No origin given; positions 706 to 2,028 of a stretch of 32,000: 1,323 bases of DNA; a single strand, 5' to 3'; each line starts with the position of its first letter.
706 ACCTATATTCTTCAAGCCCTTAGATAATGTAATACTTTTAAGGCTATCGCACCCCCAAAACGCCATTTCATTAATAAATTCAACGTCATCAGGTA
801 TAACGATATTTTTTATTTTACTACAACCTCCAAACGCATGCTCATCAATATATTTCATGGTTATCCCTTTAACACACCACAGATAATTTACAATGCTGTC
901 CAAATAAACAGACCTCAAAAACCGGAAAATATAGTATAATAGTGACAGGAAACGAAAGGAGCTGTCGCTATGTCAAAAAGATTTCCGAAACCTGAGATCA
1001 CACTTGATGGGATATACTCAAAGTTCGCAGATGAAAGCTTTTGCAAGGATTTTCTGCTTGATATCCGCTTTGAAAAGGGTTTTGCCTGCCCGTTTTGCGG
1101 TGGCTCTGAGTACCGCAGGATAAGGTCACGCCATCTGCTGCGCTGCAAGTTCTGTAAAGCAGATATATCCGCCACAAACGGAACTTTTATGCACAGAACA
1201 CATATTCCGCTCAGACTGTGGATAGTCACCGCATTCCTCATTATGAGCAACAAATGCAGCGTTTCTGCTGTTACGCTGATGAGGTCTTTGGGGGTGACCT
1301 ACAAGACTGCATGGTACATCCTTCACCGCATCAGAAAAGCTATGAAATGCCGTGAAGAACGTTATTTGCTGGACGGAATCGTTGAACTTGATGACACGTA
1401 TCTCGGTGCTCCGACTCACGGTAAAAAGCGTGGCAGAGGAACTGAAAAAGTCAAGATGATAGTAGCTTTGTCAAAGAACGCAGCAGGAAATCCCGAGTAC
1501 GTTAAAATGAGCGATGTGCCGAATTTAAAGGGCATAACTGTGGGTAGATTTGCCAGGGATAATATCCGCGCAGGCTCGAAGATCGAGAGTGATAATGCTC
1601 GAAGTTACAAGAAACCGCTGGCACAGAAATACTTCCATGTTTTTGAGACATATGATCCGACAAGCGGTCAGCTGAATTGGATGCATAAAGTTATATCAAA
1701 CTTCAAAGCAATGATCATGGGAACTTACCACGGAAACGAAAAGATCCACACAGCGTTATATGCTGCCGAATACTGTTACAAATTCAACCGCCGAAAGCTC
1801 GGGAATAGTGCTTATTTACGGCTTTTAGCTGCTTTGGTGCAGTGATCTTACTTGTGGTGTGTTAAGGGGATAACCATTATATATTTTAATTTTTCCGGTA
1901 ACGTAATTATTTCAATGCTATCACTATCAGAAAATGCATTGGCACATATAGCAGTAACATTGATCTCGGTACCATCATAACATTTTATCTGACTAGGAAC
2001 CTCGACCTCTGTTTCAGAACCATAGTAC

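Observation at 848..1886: Recently active IS1595-family element: two near-identical copies, one inactivating an LRR surface-protein gene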

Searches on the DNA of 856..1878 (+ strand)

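Call 48: search_dna_similar(query=window:856-1878:+, collection=plasmids, mode=near, max_rows=20)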
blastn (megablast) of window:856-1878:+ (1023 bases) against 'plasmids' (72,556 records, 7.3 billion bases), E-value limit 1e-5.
No match.

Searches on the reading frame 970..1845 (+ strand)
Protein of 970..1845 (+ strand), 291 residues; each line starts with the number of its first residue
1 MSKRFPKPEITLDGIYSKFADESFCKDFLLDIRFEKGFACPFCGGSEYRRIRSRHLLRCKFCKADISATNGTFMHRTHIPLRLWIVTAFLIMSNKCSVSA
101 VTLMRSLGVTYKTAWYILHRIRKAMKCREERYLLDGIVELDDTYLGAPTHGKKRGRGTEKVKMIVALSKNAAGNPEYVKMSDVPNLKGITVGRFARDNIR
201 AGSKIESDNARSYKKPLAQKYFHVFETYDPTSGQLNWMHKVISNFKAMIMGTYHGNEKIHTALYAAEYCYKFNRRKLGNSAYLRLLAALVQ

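Call 9: search_protein_families(library=pfam, proteins=[window:970-1845:+], max_evalue=0.01)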
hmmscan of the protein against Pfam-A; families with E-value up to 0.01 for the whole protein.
window:970-1845:+ (291 aa): 3 families
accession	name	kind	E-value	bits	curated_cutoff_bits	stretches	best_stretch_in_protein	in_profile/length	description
PF12762.13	DDE_Tnp_IS1595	-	1e-21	78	27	1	134-273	2-153/153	ISXO2-like transposase domain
PF12760.12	Zn_ribbon_IS1595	-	1.4e-10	41.4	25.4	1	21-64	2-45/46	Transposase zinc-ribbon domain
PF12647.12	RNHCP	-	0.0056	17.1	24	0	57-133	4-81/90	RNHCP domain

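Call 15: find_homologous_proteins(query=window:970-1842:+, max_evalue=1e-10)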
Query window:970-1842:+ (291 aa): 856 proteins with E <= 1e-10 among 1831 candidates; the best 120 are listed.
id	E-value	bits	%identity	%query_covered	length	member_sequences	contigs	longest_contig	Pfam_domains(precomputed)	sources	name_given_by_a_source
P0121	8.5e-197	670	99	100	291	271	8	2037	PF12760.13,PF12762.14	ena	-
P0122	3.2e-185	632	93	100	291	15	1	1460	PF12760.13,PF12762.14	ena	-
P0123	9.0e-182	621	90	100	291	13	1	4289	PF12760.13,PF12762.14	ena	-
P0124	5.0e-179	612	90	100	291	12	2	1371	PF12760.13,PF12762.14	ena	-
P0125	4.1e-176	602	88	100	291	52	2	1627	PF12760.13,PF12762.14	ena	-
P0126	4.4e-176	602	88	100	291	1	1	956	PF12760.13,PF12762.14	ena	-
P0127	2.8e-175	600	88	100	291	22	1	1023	PF12760.13,PF12762.14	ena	-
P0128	4.2e-175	599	88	100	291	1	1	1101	PF12760.13,PF12762.14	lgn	-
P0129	1.4e-174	597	88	100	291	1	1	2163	PF12760.13,PF12762.14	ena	-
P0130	1.6e-172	591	87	100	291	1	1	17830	PF12760.13,PF12762.14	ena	-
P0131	2.2e-170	584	86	100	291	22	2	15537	PF12760.13,PF12762.14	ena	-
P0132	6.4e-168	575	85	100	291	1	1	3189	PF12760.13,PF12762.14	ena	-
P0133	6.4e-164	562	82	100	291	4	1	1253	PF12760.13,PF12762.14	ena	-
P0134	2.6e-162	557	82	100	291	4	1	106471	PF12760.13,PF12762.14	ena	-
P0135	2.0e-151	521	95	84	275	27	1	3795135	PF12760.13,PF12762.14,PF14501.13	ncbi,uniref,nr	ncbi:IS1595 family transposase [Ruminococcus albus]|uniref:IS1595 family transposase n=1 Tax=Ruminoc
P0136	8.7e-144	496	88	84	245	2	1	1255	PF12760.13,PF12762.14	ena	-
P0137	1.7e-117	410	60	100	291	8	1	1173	PF12760.13,PF12762.14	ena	-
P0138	1.7e-116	407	63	100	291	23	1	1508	PF12760.13,PF12762.14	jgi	jgi:hypothetical protein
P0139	7.8e-116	405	59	100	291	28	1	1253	PF12760.13,PF12762.14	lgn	-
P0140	2.9e-115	403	61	100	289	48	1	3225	PF12760.13,PF12762.14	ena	-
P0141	1.5e-114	400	88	67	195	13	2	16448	PF12760.13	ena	-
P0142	2.7e-113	396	60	100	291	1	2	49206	PF12760.13,PF12762.14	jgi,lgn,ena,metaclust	metaclust:\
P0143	1.7e-111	390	58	100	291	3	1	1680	PF12760.13,PF12762.14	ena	-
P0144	1.2e-110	387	84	68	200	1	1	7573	PF12760.13,PF12762.14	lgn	-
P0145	6.2e-102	359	56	98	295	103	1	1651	PF12760.13,PF12762.14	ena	-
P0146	1.7e-101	358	55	100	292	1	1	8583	PF12760.13,PF12762.14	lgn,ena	-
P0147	1.8e-97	344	54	100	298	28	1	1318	PF12760.13,PF12762.14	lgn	-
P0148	1.1e-95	338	50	99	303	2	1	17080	PF12760.13,PF12762.14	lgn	-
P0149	2.5e-94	334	92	53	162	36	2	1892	PF12760.13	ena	-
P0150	2.2e-93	331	53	98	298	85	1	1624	PF12760.13,PF12762.14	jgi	jgi:transposase-like protein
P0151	5.0e-93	330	49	99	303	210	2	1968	PF12760.13,PF12762.14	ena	-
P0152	1.5e-89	318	50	97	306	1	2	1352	PF12760.13,PF12762.14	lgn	-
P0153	1.6e-89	318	50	97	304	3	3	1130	PF12760.13,PF12762.14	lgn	-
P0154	4.8e-89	317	75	65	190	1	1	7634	PF12762.14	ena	-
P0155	3.4e-87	311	49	94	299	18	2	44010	PF12760.13,PF12762.14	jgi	-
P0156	3.8e-87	310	50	99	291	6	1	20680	PF12760.13,PF12762.14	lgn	-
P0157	8.6e-87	309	49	99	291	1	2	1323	PF12760.13,PF12762.14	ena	-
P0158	1.2e-85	305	50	99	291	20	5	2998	PF12760.13,PF12762.14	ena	-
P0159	2.6e-85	304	49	99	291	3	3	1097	PF12760.13,PF12762.14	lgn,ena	-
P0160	2.8e-85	304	46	99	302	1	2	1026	PF12760.13,PF12762.14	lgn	-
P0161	7.1e-85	303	50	99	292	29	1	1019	PF12760.13,PF12762.14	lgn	-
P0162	2.8e-84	301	48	99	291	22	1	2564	PF12760.13,PF12762.14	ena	-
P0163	3.7e-84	301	48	99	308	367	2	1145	PF12760.13,PF12762.14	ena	-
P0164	4.0e-84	301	49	99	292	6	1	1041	PF12760.13,PF12762.14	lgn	-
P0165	8.6e-84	299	49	99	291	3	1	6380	PF12760.13,PF12762.14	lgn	-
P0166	2.0e-83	298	48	100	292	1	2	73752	PF12760.13,PF12762.14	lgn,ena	-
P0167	2.1e-83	298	48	99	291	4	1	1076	PF12760.13,PF12762.14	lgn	-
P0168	1.8e-82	295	48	100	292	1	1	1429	PF12760.13,PF12762.14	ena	-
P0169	2.3e-82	295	45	96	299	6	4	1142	PF12760.13,PF12762.14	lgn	-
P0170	2.5e-82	295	45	98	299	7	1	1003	PF12760.13,PF12762.14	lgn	-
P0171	7.8e-82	293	50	98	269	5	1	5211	PF12760.13,PF12762.14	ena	-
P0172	2.4e-81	291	47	97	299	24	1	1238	PF12760.13,PF12762.14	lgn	-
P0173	4.8e-81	290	48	94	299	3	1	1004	PF12760.13,PF12762.14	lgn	-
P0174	1.1e-80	289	46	98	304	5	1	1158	PF12760.13,PF12762.14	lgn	-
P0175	1.2e-80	289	46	94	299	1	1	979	PF12760.13,PF12762.14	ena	-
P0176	5.0e-80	287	47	93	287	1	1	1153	PF12760.13,PF12762.14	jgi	jgi:hypothetical protein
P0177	7.4e-80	287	46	100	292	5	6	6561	PF12760.13,PF12762.14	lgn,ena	-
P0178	4.6e-79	284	46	100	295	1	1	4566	PF12760.13,PF12762.14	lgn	-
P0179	1.0e-78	283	46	94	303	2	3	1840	PF12760.13,PF12762.14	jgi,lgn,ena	-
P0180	1.4e-78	282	47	99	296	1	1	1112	PF12760.13,PF12762.14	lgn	-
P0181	1.2e-77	279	46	100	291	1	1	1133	PF12760.13,PF12762.14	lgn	-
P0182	2.7e-77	278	50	84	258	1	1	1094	PF12760.13,PF12762.14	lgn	-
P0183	4.2e-77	277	45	99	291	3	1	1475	PF12760.13,PF12762.14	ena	-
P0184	9.1e-77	276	46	98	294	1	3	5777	PF12760.13,PF12762.14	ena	-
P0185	4.0e-76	274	46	93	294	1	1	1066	PF12760.13,PF12762.14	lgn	-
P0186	4.4e-76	274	45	98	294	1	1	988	PF12760.13,PF11781.14,PF12762.14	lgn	-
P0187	5.1e-76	274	46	97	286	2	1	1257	PF12760.13,PF11781.14,PF12762.14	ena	-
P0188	1.7e-75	272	46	94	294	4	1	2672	PF12760.13,PF12762.14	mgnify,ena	mgnify:CR=1 FL=1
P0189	1.8e-75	272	44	97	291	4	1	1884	PF12760.13,PF12762.14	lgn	-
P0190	2.9e-75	271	47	93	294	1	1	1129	PF12760.13,PF12762.14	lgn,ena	-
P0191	5.4e-75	271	45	96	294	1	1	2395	PF12760.13,PF12762.14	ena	-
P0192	7.5e-75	270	45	99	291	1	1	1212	PF12760.13,PF12762.14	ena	-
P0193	7.6e-75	270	44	98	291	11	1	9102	PF12760.13,PF12762.14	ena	-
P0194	9.0e-75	270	45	97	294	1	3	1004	PF12760.13,PF12762.14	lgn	-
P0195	9.6e-75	270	45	99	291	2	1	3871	PF12760.13,PF12762.14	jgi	-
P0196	1.0e-74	270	46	97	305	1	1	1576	PF12760.13,PF12762.14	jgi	jgi:transposase-like protein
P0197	1.4e-74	269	45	99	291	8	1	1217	PF12760.13,PF12762.14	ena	-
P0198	1.5e-74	269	47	100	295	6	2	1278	PF12760.13,PF12762.14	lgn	-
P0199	1.5e-74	269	44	97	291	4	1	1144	PF12760.13,PF12762.14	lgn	-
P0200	1.9e-74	269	46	94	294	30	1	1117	PF12760.13,PF12762.14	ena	-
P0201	2.0e-74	269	45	97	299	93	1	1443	PF12760.13,PF12762.14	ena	-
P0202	2.0e-74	269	44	99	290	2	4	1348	PF12760.13,PF12762.14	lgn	-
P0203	2.4e-74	268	46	92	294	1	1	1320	PF12760.13,PF12762.14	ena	-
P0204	2.9e-74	268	46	90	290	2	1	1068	PF12760.13,PF12762.14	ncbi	-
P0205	3.1e-74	268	45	99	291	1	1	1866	PF12760.13,PF12762.14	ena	-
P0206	3.5e-74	268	45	93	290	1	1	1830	PF12760.13,PF12762.14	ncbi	-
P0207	3.9e-74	268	45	97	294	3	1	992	PF12760.13,PF11781.14,PF12762.14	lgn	-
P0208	4.0e-74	268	43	98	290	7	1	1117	PF12760.13,PF12762.14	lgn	-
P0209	4.1e-74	268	44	95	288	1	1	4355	PF12760.13,PF12762.14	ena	-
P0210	5.0e-74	267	46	93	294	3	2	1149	PF12760.13,PF12762.14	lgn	-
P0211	5.3e-74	267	47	96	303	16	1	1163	PF12760.13,PF12762.14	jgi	-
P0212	5.5e-74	267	45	97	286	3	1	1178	PF12760.13,PF12762.14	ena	-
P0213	5.5e-74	267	45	97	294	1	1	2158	PF12760.13,PF12762.14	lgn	-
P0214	5.9e-74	267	45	97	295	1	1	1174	PF12760.13,PF12762.14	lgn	-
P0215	6.0e-74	267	45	97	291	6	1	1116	PF12760.13,PF12762.14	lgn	-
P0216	6.6e-74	267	45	99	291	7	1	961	PF12760.13,PF12762.14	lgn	-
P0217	8.4e-74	267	42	98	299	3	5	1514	PF12760.13,PF12762.14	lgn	-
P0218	9.6e-74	266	44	99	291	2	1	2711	PF12760.13,PF12762.14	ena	-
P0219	1.0e-73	266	45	94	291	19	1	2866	PF12760.13,PF12762.14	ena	-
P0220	1.2e-73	266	45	84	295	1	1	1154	PF12760.13,PF12762.14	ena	-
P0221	1.3e-73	266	45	96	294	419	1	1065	PF12760.13,PF12762.14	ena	-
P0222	1.4e-73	266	45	97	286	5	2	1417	PF12760.13,PF12762.14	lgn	-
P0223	1.6e-73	266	45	99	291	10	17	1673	PF12760.13,PF12762.14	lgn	-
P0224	1.6e-73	266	43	97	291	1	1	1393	PF12760.13,PF12762.14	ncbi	-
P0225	1.7e-73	266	44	96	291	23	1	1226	PF12760.13,PF12762.14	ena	-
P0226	2.0e-73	265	44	98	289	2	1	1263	PF12760.13,PF12762.14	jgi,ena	-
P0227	2.0e-73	265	43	96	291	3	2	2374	PF12760.13,PF12762.14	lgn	-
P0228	2.3e-73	265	44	97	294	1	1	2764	PF12760.13,PF12762.14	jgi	-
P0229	2.4e-73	265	46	90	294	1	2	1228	PF12760.13,PF12762.14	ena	-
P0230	2.5e-73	265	45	100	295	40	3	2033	PF12760.13,PF12762.14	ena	-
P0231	2.5e-73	265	43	96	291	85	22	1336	PF12760.13,PF12762.14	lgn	-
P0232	3.1e-73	265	47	94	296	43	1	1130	PF12760.13,PF11781.14,PF12762.14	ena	-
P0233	3.6e-73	265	45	99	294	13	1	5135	PF12760.13,PF12762.14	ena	-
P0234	4.3e-73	264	46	100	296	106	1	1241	PF12760.13,PF12762.14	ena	-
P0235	4.3e-73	264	44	97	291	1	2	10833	PF12760.13,PF12762.14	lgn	-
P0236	4.6e-73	264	45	100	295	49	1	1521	PF12760.13,PF12762.14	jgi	jgi:transposase-like protein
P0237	5.0e-73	264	43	100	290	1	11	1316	PF12760.13,PF12762.14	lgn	-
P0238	5.8e-73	264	46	91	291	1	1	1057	PF12760.13,PF12762.14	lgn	-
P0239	6.5e-73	264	44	99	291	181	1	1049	PF12760.13,PF12762.14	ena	-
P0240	9.0e-73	263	46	91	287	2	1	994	PF12760.13,PF12762.14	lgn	-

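Call 17: find_related_loci(query=window:970-1842:+, collection=genome_contigs, flank=3000)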
Query window:970-1842:+ (291 aa) in genome_contigs; peptide patterns used: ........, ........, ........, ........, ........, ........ (x = any residue, [..] = any of these).
83 stretches matched a pattern; 15 encode a relative of the query (tblastn E <= 1e-3); 15 distinct loci.
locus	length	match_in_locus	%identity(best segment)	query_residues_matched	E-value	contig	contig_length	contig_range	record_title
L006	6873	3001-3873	99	1-291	0e+0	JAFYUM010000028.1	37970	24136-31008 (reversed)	MAG: Ruminococcus sp. isolate RGIG7433 Water_buffalos_Colon-1__c459003, whole genome shotgun sequence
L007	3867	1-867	99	3-291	0e+0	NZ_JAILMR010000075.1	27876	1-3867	MAG: Ruminococcus sp. isolate RUI259 k141_14101841_flag=0_multi=22.9961_len=27876, whole genome shotgun sequence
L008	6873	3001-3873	98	1-291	0e+0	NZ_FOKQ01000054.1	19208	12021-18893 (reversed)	Ruminococcus albus strain AR67, whole genome shotgun sequence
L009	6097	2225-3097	91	1-291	0e+0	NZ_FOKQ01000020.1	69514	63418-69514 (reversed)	Ruminococcus albus strain AR67, whole genome shotgun sequence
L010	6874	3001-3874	98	1-291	2e-180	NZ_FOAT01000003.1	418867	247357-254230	Ruminococcus albus strain KH2T6, whole genome shotgun sequence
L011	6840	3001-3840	85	1-280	9e-171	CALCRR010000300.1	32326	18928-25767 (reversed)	MAG TPA_asm: uncultured Ruminococcus sp. isolate ERR1278105_bin.198_CONCOCT_v1.1_MAG genome assembly, contig: ERZ842401.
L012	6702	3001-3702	96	58-291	8e-155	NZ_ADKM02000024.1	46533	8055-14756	Ruminococcus albus 8 contig00045, whole genome shotgun sequence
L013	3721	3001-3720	87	1-240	6e-149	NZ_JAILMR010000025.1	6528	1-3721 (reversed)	MAG: Ruminococcus sp. isolate RUI259 k141_7798934_flag=0_multi=23.9280_len=6528, whole genome shotgun sequence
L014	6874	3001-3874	93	1-291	2e-143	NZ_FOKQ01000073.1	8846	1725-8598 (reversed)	Ruminococcus albus strain AR67, whole genome shotgun sequence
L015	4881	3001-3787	96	1-262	4e-147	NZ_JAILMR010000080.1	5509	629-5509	MAG: Ruminococcus sp. isolate RUI259 k141_15160476_flag=0_multi=12.1619_len=5509, whole genome shotgun sequence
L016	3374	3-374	87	168-291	5e-72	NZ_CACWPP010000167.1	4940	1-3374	MAG: uncultured Ruminococcus sp. isolate RUG10798, whole genome shotgun sequence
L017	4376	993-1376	96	1-128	3e-82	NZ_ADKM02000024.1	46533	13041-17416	Ruminococcus albus 8 contig00045, whole genome shotgun sequence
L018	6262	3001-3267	91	1-89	3e-52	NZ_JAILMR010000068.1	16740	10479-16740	MAG: Ruminococcus sp. isolate RUI259 k141_7348369_flag=1_multi=15.9901_len=16740, whole genome shotgun sequence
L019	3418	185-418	91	214-291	1e-43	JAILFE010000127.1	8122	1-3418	MAG: Oscillospiraceae bacterium isolate RUI064 k141_10654087_flag=0_multi=10.9758_len=8122, whole genome shotgun sequenc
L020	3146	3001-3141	100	1-47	1e-26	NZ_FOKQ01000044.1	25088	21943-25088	Ruminococcus albus strain AR67, whole genome shotgun sequence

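Call 21: find_encoding_contigs(protein=window:970-1842:+, flank=3000, max_places=10)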
Protein window:970-1842:+ (291 aa): 22 contigs read that carry it; 4 places shown.
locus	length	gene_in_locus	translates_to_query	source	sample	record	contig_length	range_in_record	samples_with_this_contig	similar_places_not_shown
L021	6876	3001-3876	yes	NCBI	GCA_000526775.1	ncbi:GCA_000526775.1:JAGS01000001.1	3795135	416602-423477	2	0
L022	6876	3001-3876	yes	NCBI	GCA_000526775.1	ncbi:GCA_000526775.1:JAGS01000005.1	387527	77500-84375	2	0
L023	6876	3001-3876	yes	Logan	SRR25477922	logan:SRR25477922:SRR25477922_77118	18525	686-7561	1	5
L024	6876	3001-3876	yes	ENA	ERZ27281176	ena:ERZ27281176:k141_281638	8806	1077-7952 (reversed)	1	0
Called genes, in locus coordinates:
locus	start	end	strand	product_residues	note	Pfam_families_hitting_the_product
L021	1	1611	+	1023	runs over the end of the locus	PF13306:LRR_5, PF13855:LRR_8 (faint), PF12799:LRR_4 (faint), PF13306:LRR_5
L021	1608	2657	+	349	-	PF00248:Aldo_ket_red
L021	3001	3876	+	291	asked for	PF12760:Zn_ribbon_IS1595, PF12762:DDE_Tnp_IS1595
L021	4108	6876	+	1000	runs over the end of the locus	PF02018:CBM_4_9, PF02927:CelD_N, PF00759:Glyco_hydro_9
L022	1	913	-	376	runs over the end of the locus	PF14199:DUF4317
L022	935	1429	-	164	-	-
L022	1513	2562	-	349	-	-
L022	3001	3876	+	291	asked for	PF12760:Zn_ribbon_IS1595, PF12762:DDE_Tnp_IS1595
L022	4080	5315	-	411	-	-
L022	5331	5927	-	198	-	-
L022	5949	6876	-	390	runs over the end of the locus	PF17989:ALP_N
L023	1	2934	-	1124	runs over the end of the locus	-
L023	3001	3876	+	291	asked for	PF12760:Zn_ribbon_IS1595, PF12762:DDE_Tnp_IS1595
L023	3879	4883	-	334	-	-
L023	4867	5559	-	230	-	PF19539:DUF6063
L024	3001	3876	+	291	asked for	PF12760:Zn_ribbon_IS1595, PF12762:DDE_Tnp_IS1595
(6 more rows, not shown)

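Call 45: search_protein_families(library=ncbifam, proteins=[window:970-1842:+], max_evalue=0.001)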
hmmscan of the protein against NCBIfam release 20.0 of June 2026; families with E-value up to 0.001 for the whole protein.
window:970-1842:+ (291 aa): 1 family
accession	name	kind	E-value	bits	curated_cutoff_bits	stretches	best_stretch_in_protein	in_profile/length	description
NF033547.1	transpos_IS1595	equivalog_domain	1.3e-47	162.5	75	1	76-275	1-215/215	IS1595 family transposase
